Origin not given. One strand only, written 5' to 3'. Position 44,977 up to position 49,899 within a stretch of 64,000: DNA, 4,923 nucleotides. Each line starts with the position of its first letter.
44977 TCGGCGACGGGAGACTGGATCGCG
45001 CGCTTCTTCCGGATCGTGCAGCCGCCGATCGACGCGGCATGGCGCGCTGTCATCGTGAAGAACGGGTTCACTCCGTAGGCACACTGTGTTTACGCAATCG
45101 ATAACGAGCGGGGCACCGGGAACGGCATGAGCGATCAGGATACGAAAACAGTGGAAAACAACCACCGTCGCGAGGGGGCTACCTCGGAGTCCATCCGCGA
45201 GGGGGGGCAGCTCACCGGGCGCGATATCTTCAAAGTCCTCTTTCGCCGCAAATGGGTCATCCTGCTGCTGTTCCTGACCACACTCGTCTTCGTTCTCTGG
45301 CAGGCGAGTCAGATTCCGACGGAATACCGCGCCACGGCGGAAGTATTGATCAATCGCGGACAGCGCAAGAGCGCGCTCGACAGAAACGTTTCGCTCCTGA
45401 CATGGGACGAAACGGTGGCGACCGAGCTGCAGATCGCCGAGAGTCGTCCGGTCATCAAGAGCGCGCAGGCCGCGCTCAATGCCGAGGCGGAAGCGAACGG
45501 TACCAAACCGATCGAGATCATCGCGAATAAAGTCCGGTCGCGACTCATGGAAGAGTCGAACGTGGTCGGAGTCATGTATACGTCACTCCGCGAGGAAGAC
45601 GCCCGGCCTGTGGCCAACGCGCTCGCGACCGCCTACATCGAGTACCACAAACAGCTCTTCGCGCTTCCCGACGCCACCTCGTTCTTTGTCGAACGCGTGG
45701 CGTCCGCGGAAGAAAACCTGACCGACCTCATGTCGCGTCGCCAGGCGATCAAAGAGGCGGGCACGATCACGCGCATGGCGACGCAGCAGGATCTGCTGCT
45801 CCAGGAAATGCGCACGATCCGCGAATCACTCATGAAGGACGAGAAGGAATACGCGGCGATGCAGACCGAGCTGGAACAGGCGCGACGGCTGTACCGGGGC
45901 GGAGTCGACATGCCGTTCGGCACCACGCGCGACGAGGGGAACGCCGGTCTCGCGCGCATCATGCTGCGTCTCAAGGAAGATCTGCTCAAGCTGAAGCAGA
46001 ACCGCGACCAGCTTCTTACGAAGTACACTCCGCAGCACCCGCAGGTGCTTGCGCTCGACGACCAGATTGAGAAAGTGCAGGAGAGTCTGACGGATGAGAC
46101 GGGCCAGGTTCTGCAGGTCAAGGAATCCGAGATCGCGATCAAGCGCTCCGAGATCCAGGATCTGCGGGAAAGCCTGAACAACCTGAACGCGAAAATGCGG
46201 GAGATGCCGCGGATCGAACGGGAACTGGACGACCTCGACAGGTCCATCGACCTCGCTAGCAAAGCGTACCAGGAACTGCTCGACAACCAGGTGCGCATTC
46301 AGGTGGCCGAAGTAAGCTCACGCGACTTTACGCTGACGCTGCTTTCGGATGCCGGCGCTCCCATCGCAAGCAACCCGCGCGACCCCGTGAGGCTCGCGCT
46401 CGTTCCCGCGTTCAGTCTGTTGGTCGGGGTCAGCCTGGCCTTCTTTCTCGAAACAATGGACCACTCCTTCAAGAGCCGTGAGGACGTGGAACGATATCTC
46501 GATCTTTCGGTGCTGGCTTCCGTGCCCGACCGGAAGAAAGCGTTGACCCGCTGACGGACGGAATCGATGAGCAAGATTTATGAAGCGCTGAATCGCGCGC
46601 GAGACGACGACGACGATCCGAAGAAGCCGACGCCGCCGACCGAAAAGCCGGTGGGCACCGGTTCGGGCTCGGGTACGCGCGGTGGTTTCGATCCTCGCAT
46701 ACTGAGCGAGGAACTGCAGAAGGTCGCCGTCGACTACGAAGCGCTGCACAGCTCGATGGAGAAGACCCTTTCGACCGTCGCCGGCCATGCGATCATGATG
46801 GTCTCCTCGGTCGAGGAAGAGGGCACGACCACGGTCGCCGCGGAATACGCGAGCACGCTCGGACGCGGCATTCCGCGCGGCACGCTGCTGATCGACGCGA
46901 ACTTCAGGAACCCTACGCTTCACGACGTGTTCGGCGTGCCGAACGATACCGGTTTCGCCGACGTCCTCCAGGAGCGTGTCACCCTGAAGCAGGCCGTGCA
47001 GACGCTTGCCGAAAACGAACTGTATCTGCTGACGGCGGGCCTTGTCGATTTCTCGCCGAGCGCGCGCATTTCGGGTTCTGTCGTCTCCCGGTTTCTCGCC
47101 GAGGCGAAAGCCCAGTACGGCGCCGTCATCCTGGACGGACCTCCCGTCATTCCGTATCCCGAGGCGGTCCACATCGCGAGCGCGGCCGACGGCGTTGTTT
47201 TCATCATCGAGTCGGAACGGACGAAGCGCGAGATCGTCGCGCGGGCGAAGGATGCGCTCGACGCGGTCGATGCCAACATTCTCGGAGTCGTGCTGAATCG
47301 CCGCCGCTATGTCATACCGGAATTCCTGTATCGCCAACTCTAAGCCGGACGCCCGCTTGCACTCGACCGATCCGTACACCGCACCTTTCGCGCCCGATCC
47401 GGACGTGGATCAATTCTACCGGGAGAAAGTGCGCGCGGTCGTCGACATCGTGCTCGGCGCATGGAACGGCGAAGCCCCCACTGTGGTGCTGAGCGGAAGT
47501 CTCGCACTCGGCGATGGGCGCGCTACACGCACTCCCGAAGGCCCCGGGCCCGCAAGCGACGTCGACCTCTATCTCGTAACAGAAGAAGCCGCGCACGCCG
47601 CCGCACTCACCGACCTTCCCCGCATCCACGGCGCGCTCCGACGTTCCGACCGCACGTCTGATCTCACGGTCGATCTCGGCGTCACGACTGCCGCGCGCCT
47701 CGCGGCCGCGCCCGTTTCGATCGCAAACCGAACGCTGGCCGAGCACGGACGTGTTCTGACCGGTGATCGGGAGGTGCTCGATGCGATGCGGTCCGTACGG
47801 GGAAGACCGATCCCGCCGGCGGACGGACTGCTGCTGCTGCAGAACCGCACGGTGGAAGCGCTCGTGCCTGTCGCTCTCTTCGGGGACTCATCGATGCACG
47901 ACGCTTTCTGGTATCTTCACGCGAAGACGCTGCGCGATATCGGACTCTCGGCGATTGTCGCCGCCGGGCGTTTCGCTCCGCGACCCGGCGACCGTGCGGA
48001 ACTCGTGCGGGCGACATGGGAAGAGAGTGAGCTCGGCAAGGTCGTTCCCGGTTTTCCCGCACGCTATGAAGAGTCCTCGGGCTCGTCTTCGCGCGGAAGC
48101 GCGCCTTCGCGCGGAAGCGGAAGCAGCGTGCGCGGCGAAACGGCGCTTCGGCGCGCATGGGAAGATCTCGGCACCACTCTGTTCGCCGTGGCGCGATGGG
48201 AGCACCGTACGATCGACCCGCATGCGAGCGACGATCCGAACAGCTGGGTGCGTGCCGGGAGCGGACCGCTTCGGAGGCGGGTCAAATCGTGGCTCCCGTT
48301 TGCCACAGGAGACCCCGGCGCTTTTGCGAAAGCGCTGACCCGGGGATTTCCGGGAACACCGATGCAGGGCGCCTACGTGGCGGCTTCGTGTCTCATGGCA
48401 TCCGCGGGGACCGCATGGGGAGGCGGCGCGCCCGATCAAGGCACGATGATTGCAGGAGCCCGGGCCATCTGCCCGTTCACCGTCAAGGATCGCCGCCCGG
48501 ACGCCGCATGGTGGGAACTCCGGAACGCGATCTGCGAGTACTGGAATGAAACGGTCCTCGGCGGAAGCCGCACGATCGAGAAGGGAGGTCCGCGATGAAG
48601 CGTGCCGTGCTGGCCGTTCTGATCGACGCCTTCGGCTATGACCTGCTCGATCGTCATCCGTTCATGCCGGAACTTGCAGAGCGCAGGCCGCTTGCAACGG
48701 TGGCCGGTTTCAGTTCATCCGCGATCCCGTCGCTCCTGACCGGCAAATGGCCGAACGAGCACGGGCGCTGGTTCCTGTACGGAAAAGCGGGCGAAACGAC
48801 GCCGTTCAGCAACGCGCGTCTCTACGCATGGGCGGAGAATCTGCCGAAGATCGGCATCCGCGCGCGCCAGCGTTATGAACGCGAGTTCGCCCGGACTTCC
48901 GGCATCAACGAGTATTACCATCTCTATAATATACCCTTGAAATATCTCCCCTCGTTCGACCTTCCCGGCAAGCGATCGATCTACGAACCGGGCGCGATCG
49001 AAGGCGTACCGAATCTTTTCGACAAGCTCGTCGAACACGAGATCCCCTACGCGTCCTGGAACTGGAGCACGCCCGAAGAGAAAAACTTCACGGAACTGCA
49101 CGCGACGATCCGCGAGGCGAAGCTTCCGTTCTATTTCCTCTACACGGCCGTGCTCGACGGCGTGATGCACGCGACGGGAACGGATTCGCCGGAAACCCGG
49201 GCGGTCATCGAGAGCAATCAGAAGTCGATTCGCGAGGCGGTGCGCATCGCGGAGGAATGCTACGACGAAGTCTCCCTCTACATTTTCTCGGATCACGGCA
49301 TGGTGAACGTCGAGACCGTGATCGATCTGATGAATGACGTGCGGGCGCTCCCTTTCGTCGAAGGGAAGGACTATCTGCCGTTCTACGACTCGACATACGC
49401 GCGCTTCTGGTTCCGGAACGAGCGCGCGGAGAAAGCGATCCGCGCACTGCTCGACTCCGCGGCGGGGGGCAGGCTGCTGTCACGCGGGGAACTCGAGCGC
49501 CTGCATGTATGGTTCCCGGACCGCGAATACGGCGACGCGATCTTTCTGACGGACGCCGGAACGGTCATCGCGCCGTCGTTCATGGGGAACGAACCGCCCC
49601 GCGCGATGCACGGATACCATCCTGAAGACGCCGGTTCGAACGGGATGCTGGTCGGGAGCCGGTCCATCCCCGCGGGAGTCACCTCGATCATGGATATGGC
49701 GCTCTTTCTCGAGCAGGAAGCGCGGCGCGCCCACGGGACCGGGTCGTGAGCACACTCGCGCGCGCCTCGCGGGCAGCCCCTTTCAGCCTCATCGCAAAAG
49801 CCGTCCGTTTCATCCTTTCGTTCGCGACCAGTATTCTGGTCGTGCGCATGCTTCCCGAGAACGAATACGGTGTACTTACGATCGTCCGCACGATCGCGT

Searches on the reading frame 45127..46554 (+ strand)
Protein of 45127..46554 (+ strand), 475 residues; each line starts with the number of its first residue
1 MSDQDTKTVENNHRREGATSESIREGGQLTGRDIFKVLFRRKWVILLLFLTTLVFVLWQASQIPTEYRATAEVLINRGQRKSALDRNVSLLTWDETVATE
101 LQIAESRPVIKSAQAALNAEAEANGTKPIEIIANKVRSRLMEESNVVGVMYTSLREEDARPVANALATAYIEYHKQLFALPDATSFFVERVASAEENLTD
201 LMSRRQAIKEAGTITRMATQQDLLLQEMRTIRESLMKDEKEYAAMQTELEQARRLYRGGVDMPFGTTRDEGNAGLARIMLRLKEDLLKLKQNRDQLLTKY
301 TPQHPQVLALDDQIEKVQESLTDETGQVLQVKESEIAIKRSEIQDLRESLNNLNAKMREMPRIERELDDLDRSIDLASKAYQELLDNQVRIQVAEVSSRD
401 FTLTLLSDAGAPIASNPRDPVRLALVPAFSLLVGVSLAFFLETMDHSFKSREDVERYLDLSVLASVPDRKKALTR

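Call 7: search_protein_families(library=pfam, proteins=[window:45127-46554:+], max_evalue=0.01)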
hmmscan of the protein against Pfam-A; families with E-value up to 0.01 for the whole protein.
window:45127-46554:+ (475 aa): 1 family
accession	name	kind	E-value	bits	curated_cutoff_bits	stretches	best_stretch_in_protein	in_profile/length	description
PF02706.20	Wzz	-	0.00021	22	25.5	1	33-111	7-85/91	Chain length determinant protein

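Call 33: search_protein_families(library=ncbifam, proteins=[window:45127-46554:+], max_evalue=1)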
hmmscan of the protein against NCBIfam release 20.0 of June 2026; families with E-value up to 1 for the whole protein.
window:45127-46554:+ (475 aa): 14 families
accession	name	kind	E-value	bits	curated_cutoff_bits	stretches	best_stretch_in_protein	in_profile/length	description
TIGR03017.1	EpsF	equivalog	1.1e-25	90.3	422.75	1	33-466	5-443/444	chain length determinant protein EpsF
TIGR03007.1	pepcterm_ChnLen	equivalog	3.9e-25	88.1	278.85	1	34-468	6-462/498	XrtA system polysaccharide chain length determinant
TIGR01005.1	eps_transp_fam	subfamily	1.2e-18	66.7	411.7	2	130-468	140-479/754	exopolysaccharide transport protein family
TIGR01006.1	polys_exp_MPA1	subfamily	2.5e-09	36.9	296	2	404-470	158-225/226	CspC family polysaccharide chain length determinant protein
NF007350.0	PRK09841.1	equivalog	0.00023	19.4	1248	1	324-468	329-472/726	tyrosine-protein kinase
NF008568.0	PRK11519.1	equivalog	0.00092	17.5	1068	1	344-401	349-406/720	tyrosine-protein kinase Wzc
NF041034.1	Rad50_Sulf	equivalog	0.00095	17.1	1000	1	182-392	454-669/872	DNA double-strand break repair ATPase Rad50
NF046118.1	T4SS_BAB2_0123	subfamily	0.0055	16.9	100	1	335-395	52-110/145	BAB2_0123 family type IV secretion system effector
NF045780.1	TrlF_fam_ATP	equivalog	0.0081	14.9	350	1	192-389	480-685/944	TrlF family AAA-like ATPase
NF033930.1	pneumo_PspA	exception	0.013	14.2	850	1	208-390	125-304/659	pneumococcal surface protein A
TIGR03794.1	NHLM_micro_HlyD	equivalog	0.034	13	156.2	1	188-364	95-257/421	NHLP bacteriocin system secretion protein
NF047706.1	LIC12611_phage_tail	subfamily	0.037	12.7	480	1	306-384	33-117/628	LIC12611 family phage tail protein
TIGR01010.1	BexC_CtrB_KpsE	subfamily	0.045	12.8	437.5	1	280-349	217-286/362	polysaccharide export inner-membrane protein, BexC/CtrB/KpsE family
NF045487.1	ASRP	equivalog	0.061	11.9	300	1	195-388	107-300/593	archaea-specific SMC-related protein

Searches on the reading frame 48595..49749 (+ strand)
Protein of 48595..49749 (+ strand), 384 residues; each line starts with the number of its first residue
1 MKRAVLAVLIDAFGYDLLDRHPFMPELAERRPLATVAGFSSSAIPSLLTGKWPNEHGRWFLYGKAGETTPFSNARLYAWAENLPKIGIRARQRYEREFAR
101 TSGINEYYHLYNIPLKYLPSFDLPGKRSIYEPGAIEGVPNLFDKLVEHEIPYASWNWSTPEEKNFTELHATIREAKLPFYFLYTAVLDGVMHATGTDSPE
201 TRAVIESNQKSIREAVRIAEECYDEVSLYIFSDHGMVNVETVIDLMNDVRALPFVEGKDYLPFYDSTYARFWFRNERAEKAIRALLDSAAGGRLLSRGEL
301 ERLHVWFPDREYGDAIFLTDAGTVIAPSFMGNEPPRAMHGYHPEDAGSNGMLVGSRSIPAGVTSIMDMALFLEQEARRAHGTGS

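Call 7: search_protein_families(library=pfam, proteins=[window:48595-49749:+], max_evalue=0.01)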
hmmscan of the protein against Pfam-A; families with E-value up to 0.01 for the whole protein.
window:48595-49749:+ (384 aa): 1 family
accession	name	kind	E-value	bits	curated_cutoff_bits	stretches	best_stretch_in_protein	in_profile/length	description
PF01663.27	Phosphodiest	-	3.3e-13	50.4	23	1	5-309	1-296/342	Type I phosphodiesterase / nucleotide pyrophosphatase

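Call 57: find_encoding_contigs(protein=window:48595-49749:+, flank=5000, max_places=10)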
Protein window:48595-49749:+ (384 aa): 2 contigs read that carry it; 1 place shown.
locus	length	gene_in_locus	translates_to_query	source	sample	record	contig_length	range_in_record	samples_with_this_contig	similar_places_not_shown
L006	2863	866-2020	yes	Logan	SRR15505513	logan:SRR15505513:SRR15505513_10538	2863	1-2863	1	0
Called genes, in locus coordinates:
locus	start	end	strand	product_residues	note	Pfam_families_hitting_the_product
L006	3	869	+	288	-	?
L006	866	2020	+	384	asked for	PF01663:Phosphodiest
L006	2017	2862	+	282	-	?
